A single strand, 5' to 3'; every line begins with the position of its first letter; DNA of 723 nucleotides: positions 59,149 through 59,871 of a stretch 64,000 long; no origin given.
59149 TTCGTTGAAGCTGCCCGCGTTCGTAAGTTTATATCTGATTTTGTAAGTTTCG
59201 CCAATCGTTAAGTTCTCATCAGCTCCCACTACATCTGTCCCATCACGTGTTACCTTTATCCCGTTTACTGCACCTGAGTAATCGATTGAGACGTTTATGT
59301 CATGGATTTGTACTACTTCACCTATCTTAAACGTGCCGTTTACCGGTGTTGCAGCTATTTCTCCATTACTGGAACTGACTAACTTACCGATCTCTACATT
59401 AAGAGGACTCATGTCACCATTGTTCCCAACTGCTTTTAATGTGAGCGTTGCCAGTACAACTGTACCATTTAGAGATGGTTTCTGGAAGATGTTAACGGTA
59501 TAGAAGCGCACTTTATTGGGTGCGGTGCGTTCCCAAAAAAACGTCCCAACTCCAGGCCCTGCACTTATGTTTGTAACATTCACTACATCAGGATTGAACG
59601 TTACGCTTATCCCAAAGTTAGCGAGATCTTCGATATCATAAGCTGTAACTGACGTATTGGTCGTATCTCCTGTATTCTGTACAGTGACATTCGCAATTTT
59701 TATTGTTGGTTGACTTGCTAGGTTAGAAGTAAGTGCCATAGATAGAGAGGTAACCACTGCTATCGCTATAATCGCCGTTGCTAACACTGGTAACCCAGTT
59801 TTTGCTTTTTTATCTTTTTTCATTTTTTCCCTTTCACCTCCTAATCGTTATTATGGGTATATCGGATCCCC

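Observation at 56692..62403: Archaeal cohesin-dockerin surface-display locus: one anchored cohesin protein preceded by two dockerin-bearing proteins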

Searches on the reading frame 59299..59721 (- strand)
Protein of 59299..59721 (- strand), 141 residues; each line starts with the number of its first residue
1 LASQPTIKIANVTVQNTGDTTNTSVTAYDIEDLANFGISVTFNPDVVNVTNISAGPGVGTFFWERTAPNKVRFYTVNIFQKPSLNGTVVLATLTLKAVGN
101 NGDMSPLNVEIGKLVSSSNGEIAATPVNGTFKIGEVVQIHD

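Call 5: search_protein_families(library=pfam, proteins=[window:59308-59712:-], max_evalue=10)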
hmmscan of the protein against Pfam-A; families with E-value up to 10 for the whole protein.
seq(135 aa): 0 families

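Call 6: search_solved_structures(query=window:59308-59712:-, max_evalue=10, show_alignments=2)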
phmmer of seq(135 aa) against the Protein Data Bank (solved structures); distinct sequences matched with E-value up to 10: 3.
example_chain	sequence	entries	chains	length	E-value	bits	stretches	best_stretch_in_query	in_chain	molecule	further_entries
7t1j_A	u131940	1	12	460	0.9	12.8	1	28-104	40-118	Ribulose bisphosphate carboxylase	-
6mc9_A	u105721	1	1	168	1.3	12.2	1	63-129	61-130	Sodium channel protein type 4 subunit alpha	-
6mba_A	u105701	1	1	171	1.4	12.1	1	63-129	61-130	Sodium channel protein type 4 subunit alpha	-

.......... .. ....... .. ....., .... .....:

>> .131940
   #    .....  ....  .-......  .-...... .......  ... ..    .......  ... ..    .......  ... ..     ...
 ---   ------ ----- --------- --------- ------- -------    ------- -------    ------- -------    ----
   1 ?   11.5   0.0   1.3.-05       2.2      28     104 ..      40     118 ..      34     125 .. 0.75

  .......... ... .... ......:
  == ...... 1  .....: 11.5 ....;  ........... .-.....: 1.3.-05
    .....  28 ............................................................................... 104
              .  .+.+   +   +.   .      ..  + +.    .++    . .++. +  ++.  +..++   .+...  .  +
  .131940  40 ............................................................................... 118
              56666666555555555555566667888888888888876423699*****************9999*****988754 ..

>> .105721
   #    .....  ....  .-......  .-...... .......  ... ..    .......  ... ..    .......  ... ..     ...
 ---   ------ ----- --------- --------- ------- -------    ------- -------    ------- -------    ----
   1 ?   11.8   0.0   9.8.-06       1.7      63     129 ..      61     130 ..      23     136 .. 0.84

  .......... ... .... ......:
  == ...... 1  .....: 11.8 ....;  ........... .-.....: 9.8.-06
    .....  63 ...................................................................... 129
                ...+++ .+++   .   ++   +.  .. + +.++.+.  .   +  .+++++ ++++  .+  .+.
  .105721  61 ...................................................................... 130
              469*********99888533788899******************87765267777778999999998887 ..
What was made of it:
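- Tried and rejected: Pfam (call 5) and PDB (call 6) found nothing.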

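Call 7: find_homologous_proteins(query=window:59299-59721:-, max_evalue=0.001)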
Query seq(141 aa) (141 aa): 1 proteins with E <= 0.001 among 36 candidates.
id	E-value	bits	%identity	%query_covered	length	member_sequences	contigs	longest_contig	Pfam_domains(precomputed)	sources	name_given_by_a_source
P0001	2.1e-35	139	58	87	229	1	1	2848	PF00963.25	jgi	-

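Call 11: search_protein_families(library=pfam, proteins=[P0001], max_evalue=1)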
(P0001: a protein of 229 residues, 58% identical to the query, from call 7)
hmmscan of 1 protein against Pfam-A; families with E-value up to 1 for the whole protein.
P0001 (229 aa): 6 families
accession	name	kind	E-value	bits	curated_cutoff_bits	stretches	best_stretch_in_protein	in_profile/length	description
PF00963.24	Cohesin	-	2.1e-06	28.4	24.1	1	39-164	3-139/139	Cohesin domain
PF00404.24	Dockerin_1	-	0.0019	18.8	22.9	1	171-221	2-56/57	Dockerin type I domain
PF02116.20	STE2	-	0.087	12.5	27.2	1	11-83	39-111/280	Fungal pheromone mating factor STE2 GPCR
PF13499.12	EF-hand_7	-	0.11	13.3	30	0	166-188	45-66/67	EF-hand domain pair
PF00829.26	Ribosomal_L21p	-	0.11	13.2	27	0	203-227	27-51/99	Ribosomal prokaryotic L21 protein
PF00036.39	EF-hand_1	-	0.26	11.4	25.4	0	171-190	9-28/29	EF hand domain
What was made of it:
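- Checked: Its 58%-identical homologue P0001 passes Pfam Cohesin (28.4 bits against 24.1, call 11).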

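Call 12: find_encoding_contigs(protein=P0001, flank=5000)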
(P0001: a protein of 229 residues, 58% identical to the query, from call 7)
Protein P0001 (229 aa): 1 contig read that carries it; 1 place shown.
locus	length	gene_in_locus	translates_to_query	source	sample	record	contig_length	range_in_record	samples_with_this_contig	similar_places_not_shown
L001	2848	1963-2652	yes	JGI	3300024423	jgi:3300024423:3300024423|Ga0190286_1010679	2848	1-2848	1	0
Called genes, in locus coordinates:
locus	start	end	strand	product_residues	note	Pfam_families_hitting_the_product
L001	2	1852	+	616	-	?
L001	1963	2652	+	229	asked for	PF00963:Cohesin (weak)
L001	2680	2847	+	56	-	?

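Call 21: search_protein_representatives(protein=window:59299-59721:-)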
Query: 141 residues. Proteins with E-value up to 0.001 (for the whole library): 364; up to 1e-10: 74; up to 1e-30: 12. The best 150 are listed.
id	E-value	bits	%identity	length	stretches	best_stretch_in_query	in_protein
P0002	2.8e-77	273.2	57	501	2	3-135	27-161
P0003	3.7e-74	263.1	92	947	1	2-141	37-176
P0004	2.4e-48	179.6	43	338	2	4-140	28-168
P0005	6.5e-43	162.0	63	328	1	5-136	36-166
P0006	1.8e-35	137.9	54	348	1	2-133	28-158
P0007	2.3e-34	134.4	55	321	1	3-133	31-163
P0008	6.1e-34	133.0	59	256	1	2-133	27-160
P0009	2.3e-33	131.2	54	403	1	3-133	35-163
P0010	1.1e-32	129.0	33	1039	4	6-134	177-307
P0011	2.2e-32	127.9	51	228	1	3-137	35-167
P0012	6.1e-31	123.3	39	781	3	3-136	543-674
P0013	6.2e-31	123.3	40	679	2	7-134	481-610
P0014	1.1e-30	122.5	52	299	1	5-134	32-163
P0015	1.4e-30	122.1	42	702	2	2-135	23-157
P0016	9.6e-30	119.4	39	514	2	9-136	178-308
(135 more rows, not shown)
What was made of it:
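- Proteins with 2-14 cohesin copies are in the family (call 21).
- Tried and rejected: The exhaustive search (call 21) was required to see the family (364 representatives).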

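Call 27: search_solved_structures(query=A1, max_evalue=0.01, show_alignments=2)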
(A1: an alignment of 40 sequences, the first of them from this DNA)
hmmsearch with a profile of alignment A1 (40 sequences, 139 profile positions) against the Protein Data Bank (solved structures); distinct sequences matched with E-value up to 0.01: 28.
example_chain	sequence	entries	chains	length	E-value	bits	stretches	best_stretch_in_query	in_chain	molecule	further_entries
3l8q_A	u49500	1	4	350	8.9e-12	48.3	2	4-47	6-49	Cellulosomal scaffoldin adaptor protein B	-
2xdh_A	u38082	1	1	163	8.1e-10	41.9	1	4-102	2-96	COHESIN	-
1g1k_A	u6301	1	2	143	1.3e-08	38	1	5-134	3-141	SCAFFOLDING PROTEIN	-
2vn5_A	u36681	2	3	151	1.8e-08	37.6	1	5-134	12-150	SCAFFOLDING PROTEIN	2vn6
4ums_A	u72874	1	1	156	3.7e-07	33.3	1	6-137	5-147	CELLULOSOMAL ANCHORING SCAFFOLDIN B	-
6kgc_A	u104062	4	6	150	5.7e-07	32.7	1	3-136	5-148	Probably cellulosomal scaffolding protein, secreted cellulose-binding and cohesin domain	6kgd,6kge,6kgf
6kg8_A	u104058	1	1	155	6.6e-07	32.5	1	3-137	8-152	Probably cellulosomal scaffolding protein, secreted cellulose-binding and cohesin domain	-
1qzn_A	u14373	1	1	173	3.5e-06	30.1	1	4-47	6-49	cellulosomal scaffoldin adaptor protein B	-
1zv9_A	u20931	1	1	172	3.9e-06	30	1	4-47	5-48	Cellulosomal scaffoldin adaptor protein B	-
3f2l_A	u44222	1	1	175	3.9e-06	30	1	4-47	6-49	Cellulosomal scaffoldin adaptor protein B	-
3bwz_A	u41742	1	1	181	4e-06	30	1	4-47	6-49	Cellulosomal scaffoldin adaptor protein B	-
2bm3_A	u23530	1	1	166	0.00014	24.9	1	10-62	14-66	SCAFFOLDING DOCKERIN BINDING PROTEIN A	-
5g5d_A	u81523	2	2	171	0.00018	24.6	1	3-58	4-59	CELLULOSOME ANCHORING PROTEIN COHESIN REGION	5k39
5m0y_A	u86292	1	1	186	0.00018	24.6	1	10-62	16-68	Cellulosome anchoring protein cohesin region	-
2b59_A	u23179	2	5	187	0.00018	24.6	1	10-62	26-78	COG1196: Chromosome segregation ATPases | Scaffolding dockerin binding protein A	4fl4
3ul4_A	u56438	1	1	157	0.00022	24.3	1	3-61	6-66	Cellulosome-anchoring protein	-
3kcp_A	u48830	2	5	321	0.0012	22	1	4-58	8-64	Cellulosomal-scaffolding protein A | Cellulosome anchoring protein cohesin region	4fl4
1aoh_A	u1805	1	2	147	0.0039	20.3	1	4-58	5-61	Cellulosomal-scaffolding protein A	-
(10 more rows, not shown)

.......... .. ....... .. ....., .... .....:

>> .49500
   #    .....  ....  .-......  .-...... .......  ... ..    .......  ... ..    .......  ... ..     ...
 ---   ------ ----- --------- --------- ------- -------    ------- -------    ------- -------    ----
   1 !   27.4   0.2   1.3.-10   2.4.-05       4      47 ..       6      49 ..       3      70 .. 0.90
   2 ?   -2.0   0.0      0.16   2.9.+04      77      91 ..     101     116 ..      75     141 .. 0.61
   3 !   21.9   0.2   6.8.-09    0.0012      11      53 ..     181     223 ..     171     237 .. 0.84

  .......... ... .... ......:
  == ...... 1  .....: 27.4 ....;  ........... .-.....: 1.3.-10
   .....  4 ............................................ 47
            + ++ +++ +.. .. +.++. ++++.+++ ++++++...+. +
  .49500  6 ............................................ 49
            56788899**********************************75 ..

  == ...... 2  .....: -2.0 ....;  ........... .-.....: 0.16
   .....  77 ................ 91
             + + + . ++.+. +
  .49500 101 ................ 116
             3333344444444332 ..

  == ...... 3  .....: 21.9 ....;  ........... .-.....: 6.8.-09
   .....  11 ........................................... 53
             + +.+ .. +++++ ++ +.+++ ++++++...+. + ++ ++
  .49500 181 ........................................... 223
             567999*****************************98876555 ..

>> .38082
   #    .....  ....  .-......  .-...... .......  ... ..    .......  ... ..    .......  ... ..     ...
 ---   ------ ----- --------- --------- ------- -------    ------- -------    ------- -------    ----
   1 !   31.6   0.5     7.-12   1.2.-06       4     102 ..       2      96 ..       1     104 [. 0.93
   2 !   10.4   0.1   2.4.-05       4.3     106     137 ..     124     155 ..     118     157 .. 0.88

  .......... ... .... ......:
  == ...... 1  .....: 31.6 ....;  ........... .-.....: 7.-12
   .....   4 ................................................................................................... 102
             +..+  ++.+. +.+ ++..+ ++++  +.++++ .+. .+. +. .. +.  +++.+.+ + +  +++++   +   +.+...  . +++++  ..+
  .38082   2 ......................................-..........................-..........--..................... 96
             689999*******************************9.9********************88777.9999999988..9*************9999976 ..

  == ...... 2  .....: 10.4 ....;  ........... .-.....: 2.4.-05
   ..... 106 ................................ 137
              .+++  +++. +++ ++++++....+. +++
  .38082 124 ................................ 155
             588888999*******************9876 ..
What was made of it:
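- On Cohesin (Pfam PF00963): The profile of the window domain plus 39 homologues hits 28 PDB sequences, all cohesins (3l8q 8.9e-12, 2xdh 8.1e-10, 1g1k 1.3e-8; call 27).
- Checked: The family profile hits 28 PDB sequences, all cohesins (call 27).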

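Call 28: search_protein_families(library=pfam, alignment_id=A1, max_evalue=0.01)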
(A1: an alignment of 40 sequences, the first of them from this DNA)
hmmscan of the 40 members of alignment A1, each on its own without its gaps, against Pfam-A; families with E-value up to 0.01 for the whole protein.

A. member 1, seq(141 aa): 0 families

B. families by the number of members that match (of 40 scanned): 1 family
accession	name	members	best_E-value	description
PF00963.24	Cohesin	32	6.8e-14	Cohesin domain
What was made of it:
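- On Cohesin (Pfam PF00963): Its homologue P0001 (58% identical) scores 28.4 bits against 24.1 (call 11), and 32 of 40 aligned family members hit Cohesin, best 6.8e-14 (call 28).
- Checked: 32 of 40 family members hit Cohesin (call 28).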

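Call 29: find_homologous_proteins(query=A1, max_evalue=0.00001)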
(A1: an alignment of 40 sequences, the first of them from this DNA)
Query A1 (40 sequences) (141 aa, profile of the alignment): 11 proteins with E <= 0.00001 among 1380 candidates.
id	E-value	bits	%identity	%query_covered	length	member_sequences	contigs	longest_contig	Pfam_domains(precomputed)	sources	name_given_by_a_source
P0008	7.7e-49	183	57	94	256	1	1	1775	PF00963.25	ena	-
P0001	9.1e-48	180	58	87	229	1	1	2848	PF00963.25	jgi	-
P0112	2.0e-37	146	35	82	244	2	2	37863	PF00963.25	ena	-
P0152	1.3e-34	137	34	82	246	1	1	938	PF00963.25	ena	-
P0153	9.8e-26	108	29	92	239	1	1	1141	PF00963.25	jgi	-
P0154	7.4e-24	102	29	91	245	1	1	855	-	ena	-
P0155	1.6e-22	98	32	71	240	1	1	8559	PF00963.25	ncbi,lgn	-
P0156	4.0e-22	96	35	18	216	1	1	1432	PF00404.25,PF00963.25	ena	-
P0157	5.4e-22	96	29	96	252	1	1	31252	PF00963.25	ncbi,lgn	-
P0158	3.6e-8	51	29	67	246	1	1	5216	PF02412.24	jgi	jgi:hypothetical protein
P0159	4.8e-8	51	29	88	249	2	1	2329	PF00963.25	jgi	-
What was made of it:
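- Tried and rejected: It returned one protein (call 7) and a profile repeat returned only 11 (call 29).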

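Call 44: predict_structure(alignment_id=A2)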
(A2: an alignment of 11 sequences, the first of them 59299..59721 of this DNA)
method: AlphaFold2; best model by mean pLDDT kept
length: 141 residues; sequences in the alignment: 11
mean_pLDDT: 93.8   pTM: 0.87
mean pLDDT of the five models: 93.8, 91.7, 91.4, 91.0, 90.2
residues with pLDDT >= 90: 122; 70-90: 12; 50-70: 7; < 50: 0
segments of 3 or more residues with pLDDT < 50: none
pLDDT, mean of each block of 10 residues (from residue 1): 86 96 97 97 98 95 98 91 94 98 97 95 97 78 51
secondary structure, 60 per line:
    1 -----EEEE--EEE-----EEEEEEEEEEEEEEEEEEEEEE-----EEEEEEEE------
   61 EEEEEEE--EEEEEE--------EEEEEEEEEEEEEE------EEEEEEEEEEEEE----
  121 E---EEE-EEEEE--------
elements in order: E6-9 E12-14 E20-41 E47-54 E61-67 E70-75 E84-97 E104-116 E125-127 E129-133
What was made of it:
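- On Cohesin (Pfam PF00963): AF2 pLDDT 93.8, pTM 0.87, all-beta (call 44).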

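Call 48: fold_search(model_id=the predicted structure, library=pdb)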
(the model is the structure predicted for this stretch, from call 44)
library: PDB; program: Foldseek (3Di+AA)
matches with E <= 10: 1871; with E <= 0.001: 102
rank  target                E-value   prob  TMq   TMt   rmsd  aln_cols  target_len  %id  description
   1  6kge_A                7.9e-11  1.00  0.81  0.81   2.0       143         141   15  Crystal structure of CaDoc0917(R16D)-CaCohA2 complex at pH 5.5 (released 2020-07-08)
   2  6kgf_C                9.4e-11  1.00  0.82  0.78   2.2       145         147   15  Crystal structure of CaDoc0917(R16D)-CaCohA2 complex at pH 8.2 (released 2020-07-08)
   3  6kgc_A                1.4e-10  1.00  0.83  0.81   2.0       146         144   14  Crystal structure of CaDoc0917(R49D)-CaCohA2 complex at pH 5.4 (released 2020-07-08)
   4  6kgf_A                1.8e-10  1.00  0.81  0.80   2.3       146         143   15  Crystal structure of CaDoc0917(R16D)-CaCohA2 complex at pH 8.2 (released 2020-07-08)
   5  4fl4_I                2.0e-10  1.00  0.82  0.39   2.5       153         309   18  Scaffoldin conformation and dynamics revealed by a ternary complex from the Clostridium thermocellum cellulosome (released 2012-06-27)
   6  4ums                  2.0e-10  1.00  0.83  0.76   2.8       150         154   13  The crystal structure of the seventh ScaB type I cohesin from Pseudobacteroides cellulosolvens (released 2015-05-06)
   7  6kgd_A                2.2e-10  1.00  0.83  0.80   2.1       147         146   14  Crystal structure of CaDoc0917(R49D)-CaCohA2 complex at pH 8.0 (released 2020-07-08)
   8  5lxv_A                2.2e-10  1.00  0.81  0.67   3.0       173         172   17  Crystal structure of Ruminococcus flavefaciens scaffoldin C cohesin in complex with a dockerin from an uncharacterized (released 2016-10-19)
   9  5lxv_C                2.3e-10  1.00  0.77  0.64   3.3       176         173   17  Crystal structure of Ruminococcus flavefaciens scaffoldin C cohesin in complex with a dockerin from an uncharacterized (released 2016-10-19)
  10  3ul4_A                2.4e-10  1.00  0.79  0.79   2.3       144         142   17  Crystal structure of Coh-OlpA(Cthe_3080)-Doc918(Cthe_0918) complex: A novel type I Cohesin-Dockerin complex from Clost (released 2012-11-28)
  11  2xdh                  3.2e-10  1.00  0.80  0.81   3.7       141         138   14  Non-cellulosomal cohesin from the hyperthermophilic archaeon Archaeoglobus fulgidus (released 2010-05-26)
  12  4fl4_C                3.4e-10  1.00  0.78  0.38   2.8       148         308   18  Scaffoldin conformation and dynamics revealed by a ternary complex from the Clostridium thermocellum cellulosome (released 2012-06-27)
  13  4fl4_L                4.7e-10  1.00  0.85  0.41   2.4       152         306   19  Scaffoldin conformation and dynamics revealed by a ternary complex from the Clostridium thermocellum cellulosome (released 2012-06-27)
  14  4uyp_C                5.6e-10  1.00  0.82  0.79   2.3       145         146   15  High resolution structure of the third cohesin ScaC in complex with the ScaB dockerin with a mutation in the N-termina (released 2015-04-15)
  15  5nrm_A                6.2e-10  1.00  0.80  0.80   2.4       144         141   16  Crystal structure of the sixth cohesin from Acetivibrio cellulolyticus' scaffoldin B in complex with Cel5 dockerin S51 (released 2018-01-31)
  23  1aoh_A                2.1e-09  1.00  0.81  0.80   1.9       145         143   19  SINGLE COHESIN DOMAIN FROM THE SCAFFOLDING PROTEIN CIPA OF THE CLOSTRIDIUM THERMOCELLUM CELLULOSOME (released 1998-07-08)
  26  1aoh_B                3.5e-09  1.00  0.80  0.77   2.4       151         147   19  SINGLE COHESIN DOMAIN FROM THE SCAFFOLDING PROTEIN CIPA OF THE CLOSTRIDIUM THERMOCELLUM CELLULOSOME (released 1998-07-08)
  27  1g1k_A                3.9e-09  1.00  0.80  0.79   2.5       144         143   17  COHESIN MODULE FROM THE CELLULOSOME OF CLOSTRIDIUM CELLULOLYTICUM (released 2000-11-22)
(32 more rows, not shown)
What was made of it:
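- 59311..59718 (-): Cohesin module 'X' (P3 aa 36-171). Calls 11, 27, 28, 44, 48.
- On Cohesin (Pfam PF00963): The Foldseek top 50 are all cohesins, E down to 7.9e-11, with TM 0.77-0.85 and rmsd 2-3 A for the best type I matches (call 48).
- Closest known: Type I cohesin-dockerin pairs of clostridial cellulosomes. Same: The cohesin fold matches type I cohesins at TM 0.8 (6kge, 4fl4, 3ul4, 1aoh; call 48).
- Closest known: Non-cellulosomal cohesin and dockerin of Archaeoglobus fulgidus. Same: 2xdh is among the best sequence-profile hits (8e-10, call 27) and fold hits (TM 0.80, call 48).
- Full-length type I cohesin fold (calls 44, 48).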
